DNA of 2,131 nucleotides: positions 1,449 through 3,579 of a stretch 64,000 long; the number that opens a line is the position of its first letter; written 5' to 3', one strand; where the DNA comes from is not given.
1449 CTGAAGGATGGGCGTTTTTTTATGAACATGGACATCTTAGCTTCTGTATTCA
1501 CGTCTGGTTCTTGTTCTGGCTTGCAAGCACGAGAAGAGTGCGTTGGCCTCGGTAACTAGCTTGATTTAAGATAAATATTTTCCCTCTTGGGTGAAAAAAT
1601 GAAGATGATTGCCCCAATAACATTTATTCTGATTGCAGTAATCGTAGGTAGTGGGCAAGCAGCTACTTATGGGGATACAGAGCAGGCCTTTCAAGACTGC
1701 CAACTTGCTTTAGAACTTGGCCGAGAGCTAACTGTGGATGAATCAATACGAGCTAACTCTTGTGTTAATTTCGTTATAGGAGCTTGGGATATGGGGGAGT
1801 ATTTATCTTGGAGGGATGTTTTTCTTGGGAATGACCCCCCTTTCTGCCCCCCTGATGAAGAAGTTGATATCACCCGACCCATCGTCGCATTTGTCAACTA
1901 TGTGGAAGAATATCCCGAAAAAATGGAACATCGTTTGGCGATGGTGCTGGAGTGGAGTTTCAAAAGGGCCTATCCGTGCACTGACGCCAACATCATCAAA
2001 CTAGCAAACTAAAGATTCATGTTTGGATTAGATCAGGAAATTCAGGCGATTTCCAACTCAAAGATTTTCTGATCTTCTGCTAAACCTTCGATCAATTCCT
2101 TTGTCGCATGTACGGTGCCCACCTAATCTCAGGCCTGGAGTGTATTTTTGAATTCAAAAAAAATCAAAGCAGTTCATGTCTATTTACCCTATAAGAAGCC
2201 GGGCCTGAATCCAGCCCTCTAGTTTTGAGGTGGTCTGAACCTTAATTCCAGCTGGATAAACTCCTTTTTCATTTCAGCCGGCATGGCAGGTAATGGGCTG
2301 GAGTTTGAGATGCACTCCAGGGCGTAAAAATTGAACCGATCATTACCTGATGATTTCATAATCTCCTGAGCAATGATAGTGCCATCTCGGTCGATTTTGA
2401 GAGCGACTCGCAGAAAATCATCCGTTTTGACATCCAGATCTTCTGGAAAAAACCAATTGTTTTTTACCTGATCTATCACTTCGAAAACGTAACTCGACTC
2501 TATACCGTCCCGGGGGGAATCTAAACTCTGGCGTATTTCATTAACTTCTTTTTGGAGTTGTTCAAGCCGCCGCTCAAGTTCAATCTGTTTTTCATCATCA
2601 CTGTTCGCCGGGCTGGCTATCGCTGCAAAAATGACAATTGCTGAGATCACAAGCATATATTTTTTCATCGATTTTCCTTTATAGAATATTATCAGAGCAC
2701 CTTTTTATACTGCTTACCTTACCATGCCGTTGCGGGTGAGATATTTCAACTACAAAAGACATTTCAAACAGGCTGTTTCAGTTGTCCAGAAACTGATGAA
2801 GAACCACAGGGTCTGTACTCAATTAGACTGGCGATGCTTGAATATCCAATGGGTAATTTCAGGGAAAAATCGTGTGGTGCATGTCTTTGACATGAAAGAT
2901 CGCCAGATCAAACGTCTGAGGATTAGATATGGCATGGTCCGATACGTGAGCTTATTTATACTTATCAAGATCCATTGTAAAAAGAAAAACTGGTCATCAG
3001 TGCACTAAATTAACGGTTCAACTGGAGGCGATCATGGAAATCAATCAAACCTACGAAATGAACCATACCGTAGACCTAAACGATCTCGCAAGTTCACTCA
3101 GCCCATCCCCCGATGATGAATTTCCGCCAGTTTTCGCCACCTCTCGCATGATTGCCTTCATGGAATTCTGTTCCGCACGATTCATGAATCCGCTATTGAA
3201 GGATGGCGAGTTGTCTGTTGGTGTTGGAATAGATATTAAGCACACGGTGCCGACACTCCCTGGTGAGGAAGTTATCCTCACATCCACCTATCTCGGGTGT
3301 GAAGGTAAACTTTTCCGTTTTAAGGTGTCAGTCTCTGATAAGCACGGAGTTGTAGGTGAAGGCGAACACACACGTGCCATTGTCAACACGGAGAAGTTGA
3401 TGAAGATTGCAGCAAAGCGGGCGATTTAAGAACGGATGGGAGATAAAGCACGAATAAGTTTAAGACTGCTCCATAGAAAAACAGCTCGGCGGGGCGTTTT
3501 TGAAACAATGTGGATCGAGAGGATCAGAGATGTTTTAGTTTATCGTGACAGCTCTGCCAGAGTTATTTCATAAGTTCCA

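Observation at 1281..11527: Three copies of a complete promoter + c-di-GMP-I (GEMM-I) riboswitch + terminator cassette within about 10 kb, each driving a small exported protein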

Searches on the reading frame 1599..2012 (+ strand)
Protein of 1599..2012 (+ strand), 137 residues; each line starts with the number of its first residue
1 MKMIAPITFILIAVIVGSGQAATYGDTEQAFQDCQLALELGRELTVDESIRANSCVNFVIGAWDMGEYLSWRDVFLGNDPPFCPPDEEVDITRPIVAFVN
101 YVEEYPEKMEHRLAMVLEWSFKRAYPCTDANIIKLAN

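Call 5: search_protein_families(library=pfam, proteins=[window:1599-2012:+], max_evalue=0.01)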
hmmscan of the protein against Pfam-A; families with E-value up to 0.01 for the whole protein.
window:1599-2012:+ (137 aa): 1 family
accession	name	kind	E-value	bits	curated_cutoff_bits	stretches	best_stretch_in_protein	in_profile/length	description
PF18602.6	Rap1a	-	3.4e-08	34.3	27.7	1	32-127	7-90/90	Rap1a immunity proteins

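Call 30: find_homologous_proteins(query=window:1599-2012:+)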
Query window:1599-2012:+ (137 aa): 28 proteins with E <= 0.001 among 31 candidates.
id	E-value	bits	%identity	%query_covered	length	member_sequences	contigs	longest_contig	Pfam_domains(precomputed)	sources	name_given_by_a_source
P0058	3.2e-88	311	100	100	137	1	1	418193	PF18602.7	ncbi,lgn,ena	-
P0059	5.9e-68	245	77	100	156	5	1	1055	PF18602.7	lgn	-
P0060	7.1e-68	245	77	100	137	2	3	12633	PF18602.7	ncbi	-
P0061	7.2e-68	245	78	100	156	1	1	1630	PF18602.7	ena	-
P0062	1.3e-67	244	74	100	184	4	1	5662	PF18602.7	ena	-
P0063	2.6e-67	243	78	100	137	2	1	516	PF18602.7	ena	-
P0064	7.5e-67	242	76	100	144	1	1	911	PF18602.7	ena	-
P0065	7.0e-65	235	72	100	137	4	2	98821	PF18602.7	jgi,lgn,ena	jgi:hypothetical protein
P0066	3.3e-64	233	74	100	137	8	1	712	PF18602.7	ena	-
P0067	8.7e-64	232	81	89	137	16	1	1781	PF18602.7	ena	-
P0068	9.7e-64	231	74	99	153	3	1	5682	PF18602.7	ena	-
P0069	3.3e-62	226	77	91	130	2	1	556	PF18602.7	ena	-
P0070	3.7e-62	226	72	100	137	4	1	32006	PF18602.7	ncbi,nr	ncbi:MAG: hypothetical protein HKP44_03845 [Desulfofustis sp.]|nr:hypothetical protein [Desulfofusti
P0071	2.8e-61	224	70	100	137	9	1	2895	PF18602.7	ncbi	-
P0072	2.8e-61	223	73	96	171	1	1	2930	PF18602.7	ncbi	-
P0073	3.7e-61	223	69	100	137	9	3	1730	PF18602.7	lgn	-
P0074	4.8e-61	223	69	100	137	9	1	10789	PF18602.7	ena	-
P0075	7.1e-61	222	73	95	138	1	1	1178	PF18602.7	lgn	-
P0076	4.6e-60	220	78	86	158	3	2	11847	PF18602.7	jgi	jgi:hypothetical protein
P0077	1.4e-59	218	69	99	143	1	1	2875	PF18602.7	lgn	-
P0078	1.7e-59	218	73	89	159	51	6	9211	PF18602.7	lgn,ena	-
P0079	2.8e-58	214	68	100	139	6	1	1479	PF18602.7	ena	-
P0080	1.2e-57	212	66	100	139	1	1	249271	PF18602.7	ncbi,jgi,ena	jgi:hypothetical protein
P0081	1.0e-56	209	68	99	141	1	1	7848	PF18602.7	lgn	-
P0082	1.7e-56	208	65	99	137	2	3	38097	PF18602.7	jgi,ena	-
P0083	2.1e-55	204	66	96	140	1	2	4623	PF18602.7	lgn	-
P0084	1.7e-54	201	63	99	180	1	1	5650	PF18602.7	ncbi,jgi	ncbi:MAG: Rap1a/Tai family immunity protein [Desulfofustis sp.]|jgi:hypothetical protein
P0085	8.8e-40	154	74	63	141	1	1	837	PF18602.7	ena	-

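Call 31: find_encoding_contigs(protein=P0065, flank=4000, max_places=2)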
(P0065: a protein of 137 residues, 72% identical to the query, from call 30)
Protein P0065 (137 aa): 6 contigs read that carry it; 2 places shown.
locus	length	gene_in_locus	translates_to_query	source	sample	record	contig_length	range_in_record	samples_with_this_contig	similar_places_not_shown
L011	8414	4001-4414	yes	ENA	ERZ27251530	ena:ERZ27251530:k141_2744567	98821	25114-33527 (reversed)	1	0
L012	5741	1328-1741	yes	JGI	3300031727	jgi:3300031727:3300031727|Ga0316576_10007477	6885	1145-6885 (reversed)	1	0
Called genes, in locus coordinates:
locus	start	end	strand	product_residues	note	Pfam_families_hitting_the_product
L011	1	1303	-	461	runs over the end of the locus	PF00696:AA_kinase, PF13840:ACT_7, PF22468:ACT_9, PF01842:ACT (weak)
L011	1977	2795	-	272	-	PF14026:SCO4226-like, PF00211:Guanylate_cyc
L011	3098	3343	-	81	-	PF02635:DsrE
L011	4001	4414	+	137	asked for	PF18602:Rap1a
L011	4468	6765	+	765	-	PF05157:MshEN (weak), PF00437:T2SSE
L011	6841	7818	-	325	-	PF08240:ADH_N, PF00107:ADH_zinc_N, PF13602:ADH_zinc_N_2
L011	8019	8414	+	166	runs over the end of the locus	PF01613:Flavin_Reduct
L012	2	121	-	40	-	?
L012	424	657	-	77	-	PF02635:DsrE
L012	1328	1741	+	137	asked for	PF18602:Rap1a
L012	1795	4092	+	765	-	PF05157:MshEN (weak), PF00437:T2SSE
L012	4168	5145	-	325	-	PF08240:ADH_N, PF00107:ADH_zinc_N, PF13602:ADH_zinc_N_2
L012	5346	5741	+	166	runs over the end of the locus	PF01613:Flavin_Reduct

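Call 32: find_encoding_contigs(protein=P0080, flank=4000, max_places=2)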
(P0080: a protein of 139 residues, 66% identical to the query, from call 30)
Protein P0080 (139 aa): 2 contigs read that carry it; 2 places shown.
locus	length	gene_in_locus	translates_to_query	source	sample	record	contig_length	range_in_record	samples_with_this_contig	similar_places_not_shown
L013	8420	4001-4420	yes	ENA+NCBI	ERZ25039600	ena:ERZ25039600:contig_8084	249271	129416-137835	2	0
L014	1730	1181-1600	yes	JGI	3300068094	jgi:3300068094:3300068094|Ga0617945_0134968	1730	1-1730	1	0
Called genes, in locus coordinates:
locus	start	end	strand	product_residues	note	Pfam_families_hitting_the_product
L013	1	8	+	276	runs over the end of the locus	PF13189:Cytidylate_kin2, PF04972:BON (weak)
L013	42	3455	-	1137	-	PF12773:DZR, PF13240:Zn_Ribbon_1 (faint), PF00211:Guanylate_cyc, PF13191:AAA_16, PF07719:TPR_2 (faint), PF13181:TPR_8 (faint), PF13374:TPR_10 (faint), PF13424:TPR_12 (weak), +1 more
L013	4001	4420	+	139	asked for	PF18602:Rap1a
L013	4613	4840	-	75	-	-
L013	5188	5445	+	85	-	-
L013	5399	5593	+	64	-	PF08241:Methyltransf_11 (weak), PF13649:Methyltransf_25 (weak)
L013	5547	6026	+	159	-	PF08241:Methyltransf_11 (weak)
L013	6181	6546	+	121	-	-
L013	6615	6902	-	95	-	PF03193:RsgA_GTPase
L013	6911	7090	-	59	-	-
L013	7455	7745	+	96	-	PF07045:DUF1330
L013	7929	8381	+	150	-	PF03625:DUF302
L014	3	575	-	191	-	?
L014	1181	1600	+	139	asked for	PF18602:Rap1a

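Call 33: find_encoding_contigs(protein=P0082, flank=4000, max_places=2)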
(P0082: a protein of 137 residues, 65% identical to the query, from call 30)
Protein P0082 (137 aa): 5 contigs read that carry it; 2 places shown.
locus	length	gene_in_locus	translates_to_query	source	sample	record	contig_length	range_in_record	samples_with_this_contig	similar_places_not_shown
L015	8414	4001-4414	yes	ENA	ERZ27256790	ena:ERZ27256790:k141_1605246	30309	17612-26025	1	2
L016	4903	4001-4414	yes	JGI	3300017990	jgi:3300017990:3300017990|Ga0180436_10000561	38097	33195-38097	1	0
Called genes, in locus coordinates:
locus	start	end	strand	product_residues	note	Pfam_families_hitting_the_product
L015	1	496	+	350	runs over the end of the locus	PF03576:Peptidase_S58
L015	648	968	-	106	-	PF07883:Cupin_2 (weak)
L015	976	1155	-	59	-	-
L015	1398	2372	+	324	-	PF16868:NMT1_3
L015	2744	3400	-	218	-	-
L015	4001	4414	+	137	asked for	PF18602:Rap1a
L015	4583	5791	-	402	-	PF00248:Aldo_ket_red, PF13183:Fer4_8 (faint), PF13187:Fer4_9, PF13534:Fer4_17 (weak)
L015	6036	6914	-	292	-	PF00582:Usp (weak)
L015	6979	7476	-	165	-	PF06146:PsiE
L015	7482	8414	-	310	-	PF00582:Usp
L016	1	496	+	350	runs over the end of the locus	PF03576:Peptidase_S58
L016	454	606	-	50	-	-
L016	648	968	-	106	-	PF07883:Cupin_2 (weak)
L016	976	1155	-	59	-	-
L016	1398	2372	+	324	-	PF16868:NMT1_3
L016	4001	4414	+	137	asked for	PF18602:Rap1a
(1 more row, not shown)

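Call 34: find_encoding_contigs(protein=P0070, flank=4000, max_places=2)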
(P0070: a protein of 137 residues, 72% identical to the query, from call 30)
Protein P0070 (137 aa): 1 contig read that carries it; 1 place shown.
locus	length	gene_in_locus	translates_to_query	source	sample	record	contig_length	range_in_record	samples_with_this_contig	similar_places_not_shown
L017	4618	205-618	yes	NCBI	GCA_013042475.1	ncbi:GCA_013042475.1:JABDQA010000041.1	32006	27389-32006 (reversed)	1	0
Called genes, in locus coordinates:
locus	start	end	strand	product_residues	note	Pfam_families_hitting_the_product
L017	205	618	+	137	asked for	PF18602:Rap1a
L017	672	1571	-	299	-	PF04389:Peptidase_M28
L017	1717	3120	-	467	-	PF13537:GATase_7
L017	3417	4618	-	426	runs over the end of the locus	PF13484:Fer4_16 (faint), PF12797:Fer4_2 (faint), PF00037:Fer4 (weak), PF12838:Fer4_7, PF13187:Fer4_9, PF13237:Fer4_10 (weak), PF14697:Fer4_21, PF00037:Fer4 (weak), +1 more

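Call 56: search_protein_families(library=ncbifam, proteins=[window:1599-2012:+], max_evalue=0.1)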
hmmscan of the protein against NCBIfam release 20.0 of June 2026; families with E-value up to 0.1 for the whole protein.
window:1599-2012:+ (137 aa): 0 families

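Call 71: find_encoding_contigs(protein=P0058, flank=1000, max_places=4)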
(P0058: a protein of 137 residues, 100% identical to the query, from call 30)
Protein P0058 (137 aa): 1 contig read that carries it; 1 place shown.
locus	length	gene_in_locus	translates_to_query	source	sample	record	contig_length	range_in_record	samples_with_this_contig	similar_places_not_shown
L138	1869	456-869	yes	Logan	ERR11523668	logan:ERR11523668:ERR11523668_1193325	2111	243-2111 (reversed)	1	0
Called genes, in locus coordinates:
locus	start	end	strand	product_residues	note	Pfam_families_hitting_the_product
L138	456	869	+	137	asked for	PF18602:Rap1a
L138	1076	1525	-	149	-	PF13103:TonB_2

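Call 84: search_solved_structures(query=window:1599-2012:+, max_evalue=1, show_alignments=1)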
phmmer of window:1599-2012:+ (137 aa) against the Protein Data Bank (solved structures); distinct sequences matched with E-value up to 1: 3.
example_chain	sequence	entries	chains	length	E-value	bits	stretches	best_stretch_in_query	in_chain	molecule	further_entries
5cwl_A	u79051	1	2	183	0.0094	19.2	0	19-52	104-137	Designed helical repeat protein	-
6e9r_B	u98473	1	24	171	0.22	14.8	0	19-52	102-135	DHF46 filament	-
4n04_A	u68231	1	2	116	0.75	13.1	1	60-115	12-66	Glyoxalase/bleomycin resistance protein/dioxygenase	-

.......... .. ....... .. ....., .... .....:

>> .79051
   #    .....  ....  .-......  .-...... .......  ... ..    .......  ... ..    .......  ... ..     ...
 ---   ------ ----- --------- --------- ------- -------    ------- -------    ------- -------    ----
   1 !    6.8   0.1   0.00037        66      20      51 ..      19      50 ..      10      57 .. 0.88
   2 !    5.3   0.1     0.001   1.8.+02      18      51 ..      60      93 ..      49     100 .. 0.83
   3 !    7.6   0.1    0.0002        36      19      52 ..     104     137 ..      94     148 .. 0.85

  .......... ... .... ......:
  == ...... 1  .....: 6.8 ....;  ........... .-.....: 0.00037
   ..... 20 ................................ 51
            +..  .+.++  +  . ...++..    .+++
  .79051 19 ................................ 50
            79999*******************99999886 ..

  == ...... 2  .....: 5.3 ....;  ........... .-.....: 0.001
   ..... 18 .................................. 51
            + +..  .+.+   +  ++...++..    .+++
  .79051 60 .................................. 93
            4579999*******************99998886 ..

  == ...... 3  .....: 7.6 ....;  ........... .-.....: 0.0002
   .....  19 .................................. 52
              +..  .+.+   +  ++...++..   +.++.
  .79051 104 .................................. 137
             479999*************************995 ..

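Call 85: search_protein_families(library=padloc, proteins=[window:1599-2012:+], max_evalue=0.01)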
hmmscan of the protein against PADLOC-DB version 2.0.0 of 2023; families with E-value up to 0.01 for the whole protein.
window:1599-2012:+ (137 aa): 0 families

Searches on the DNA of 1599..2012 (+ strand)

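Call 35: search_rna_families(sources=[L011, L012, L013, L014, L015, L016, L017], threshold=gathering)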
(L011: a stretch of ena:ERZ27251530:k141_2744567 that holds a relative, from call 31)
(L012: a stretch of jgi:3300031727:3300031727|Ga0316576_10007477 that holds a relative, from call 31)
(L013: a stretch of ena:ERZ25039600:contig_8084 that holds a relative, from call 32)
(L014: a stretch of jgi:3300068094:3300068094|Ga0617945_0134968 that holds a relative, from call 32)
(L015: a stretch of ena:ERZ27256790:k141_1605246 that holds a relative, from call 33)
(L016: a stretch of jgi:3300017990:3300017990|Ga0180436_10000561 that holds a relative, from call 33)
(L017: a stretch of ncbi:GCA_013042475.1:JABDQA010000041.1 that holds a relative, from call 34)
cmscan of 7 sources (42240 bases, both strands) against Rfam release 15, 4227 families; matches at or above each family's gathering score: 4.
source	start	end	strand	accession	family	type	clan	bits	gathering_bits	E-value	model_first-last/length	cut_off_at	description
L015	3740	3817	+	RF03167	c-di-GMP-I-GGC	Cis-reg; riboswitch;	CL00126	74.4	59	5.7e-16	1-80/80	no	c-di-GMP-I-GGC riboswitch aptamer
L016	3740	3817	+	RF03167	c-di-GMP-I-GGC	Cis-reg; riboswitch;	CL00126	74.4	59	5.7e-16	1-80/80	no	c-di-GMP-I-GGC riboswitch aptamer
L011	3733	3810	+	RF03167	c-di-GMP-I-GGC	Cis-reg; riboswitch;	CL00126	63.6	59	7.3e-13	1-80/80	no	c-di-GMP-I-GGC riboswitch aptamer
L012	1059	1136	+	RF03167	c-di-GMP-I-GGC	Cis-reg; riboswitch;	CL00126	63.6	59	7.3e-13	1-80/80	no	c-di-GMP-I-GGC riboswitch aptamer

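Call 38: search_rna_families(source=L013, start=3300, end=4100, threshold=evalue, max_evalue=1, show_alignments=2)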
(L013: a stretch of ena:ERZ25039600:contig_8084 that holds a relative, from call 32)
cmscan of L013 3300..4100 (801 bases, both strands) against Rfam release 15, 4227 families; matches with E-value up to 1: 1.
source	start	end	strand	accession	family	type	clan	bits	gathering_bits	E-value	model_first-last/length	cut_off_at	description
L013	3932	4051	+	RF01881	Xist_exon4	Gene; lncRNA;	-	15.4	100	0.91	1-126/126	no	X-chromosome inactivation gene exon 4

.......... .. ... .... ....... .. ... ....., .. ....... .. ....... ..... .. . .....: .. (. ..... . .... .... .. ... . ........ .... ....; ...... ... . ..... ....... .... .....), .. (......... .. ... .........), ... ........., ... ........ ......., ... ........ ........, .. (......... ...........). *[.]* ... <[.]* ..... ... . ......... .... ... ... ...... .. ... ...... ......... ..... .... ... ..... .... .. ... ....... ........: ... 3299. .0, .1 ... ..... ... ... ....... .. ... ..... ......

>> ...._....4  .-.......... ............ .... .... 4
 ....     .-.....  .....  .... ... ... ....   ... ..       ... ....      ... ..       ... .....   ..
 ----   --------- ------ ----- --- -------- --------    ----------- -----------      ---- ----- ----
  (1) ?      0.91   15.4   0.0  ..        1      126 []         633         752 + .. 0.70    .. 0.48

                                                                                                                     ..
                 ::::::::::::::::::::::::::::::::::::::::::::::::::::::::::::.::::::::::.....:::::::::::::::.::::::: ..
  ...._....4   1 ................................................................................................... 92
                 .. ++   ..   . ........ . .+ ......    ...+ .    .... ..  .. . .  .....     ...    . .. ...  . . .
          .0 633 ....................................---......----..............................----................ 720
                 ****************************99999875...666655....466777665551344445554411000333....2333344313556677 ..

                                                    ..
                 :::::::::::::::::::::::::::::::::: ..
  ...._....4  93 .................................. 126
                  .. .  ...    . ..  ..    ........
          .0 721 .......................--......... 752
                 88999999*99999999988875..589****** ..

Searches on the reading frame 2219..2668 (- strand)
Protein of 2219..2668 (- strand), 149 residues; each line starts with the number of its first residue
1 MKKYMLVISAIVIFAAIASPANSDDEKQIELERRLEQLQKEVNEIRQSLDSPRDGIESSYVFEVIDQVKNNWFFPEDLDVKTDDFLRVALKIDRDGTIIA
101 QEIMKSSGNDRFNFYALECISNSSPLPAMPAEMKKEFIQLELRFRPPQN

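Call 5: search_protein_families(library=pfam, proteins=[window:2219-2668:-], max_evalue=0.01)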
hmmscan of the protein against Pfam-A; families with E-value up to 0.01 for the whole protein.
window:2219-2668:- (149 aa): 3 families
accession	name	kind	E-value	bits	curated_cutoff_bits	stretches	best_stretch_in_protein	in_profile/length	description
PF13103.11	TonB_2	-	2.6e-15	56.7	22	1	58-144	2-85/85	TonB C terminal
PF03544.19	TonB_C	-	3.9e-05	24.5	24.6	1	87-145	19-78/79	Gram-negative bacterial TonB protein C-terminal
PF16331.10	TolA_bind_tri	-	0.0035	17.8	30.1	1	22-49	14-41/76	TolA binding protein trimerisation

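Call 56: search_protein_families(library=ncbifam, proteins=[window:2219-2668:-], max_evalue=0.1)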
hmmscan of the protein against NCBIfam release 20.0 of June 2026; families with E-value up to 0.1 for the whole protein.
window:2219-2668:- (149 aa): 5 families
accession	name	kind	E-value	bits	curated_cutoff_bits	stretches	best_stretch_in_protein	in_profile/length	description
TIGR02794.1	tolA_full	equivalog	1.4e-08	34.4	59.45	1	24-146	243-362/362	cell envelope integrity protein TolA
TIGR01352.1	tonB_Cterm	subfamily_domain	7.6e-08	32.6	27.1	1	87-146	17-75/76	TonB family protein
TIGR03523.1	GldN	equivalog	0.056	12.7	85.9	1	3-138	3-130/280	type IX secretion system ring subunit PorN/GldN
TIGR02574.1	stabl_TIGR02574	hypoth_equivalog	0.065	13.2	31.9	0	15-39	22-46/65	putative addiction module component, TIGR02574 family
NF046038.1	NGK_0946_fam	subfamily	0.091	13.2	45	0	1-47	1-49/102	NGK_0946 family protein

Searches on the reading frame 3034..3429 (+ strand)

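Call 5: search_protein_families(library=pfam, proteins=[window:3034-3429:+], max_evalue=0.01)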
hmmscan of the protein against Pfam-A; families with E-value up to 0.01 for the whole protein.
window:3034-3429:+ (131 aa): 1 family
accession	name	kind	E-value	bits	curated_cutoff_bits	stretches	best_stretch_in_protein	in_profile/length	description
PF22636.2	FlK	-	4.9e-27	94.5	27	1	28-120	11-103/103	Fluoroacetyl-CoA-specific thioesterase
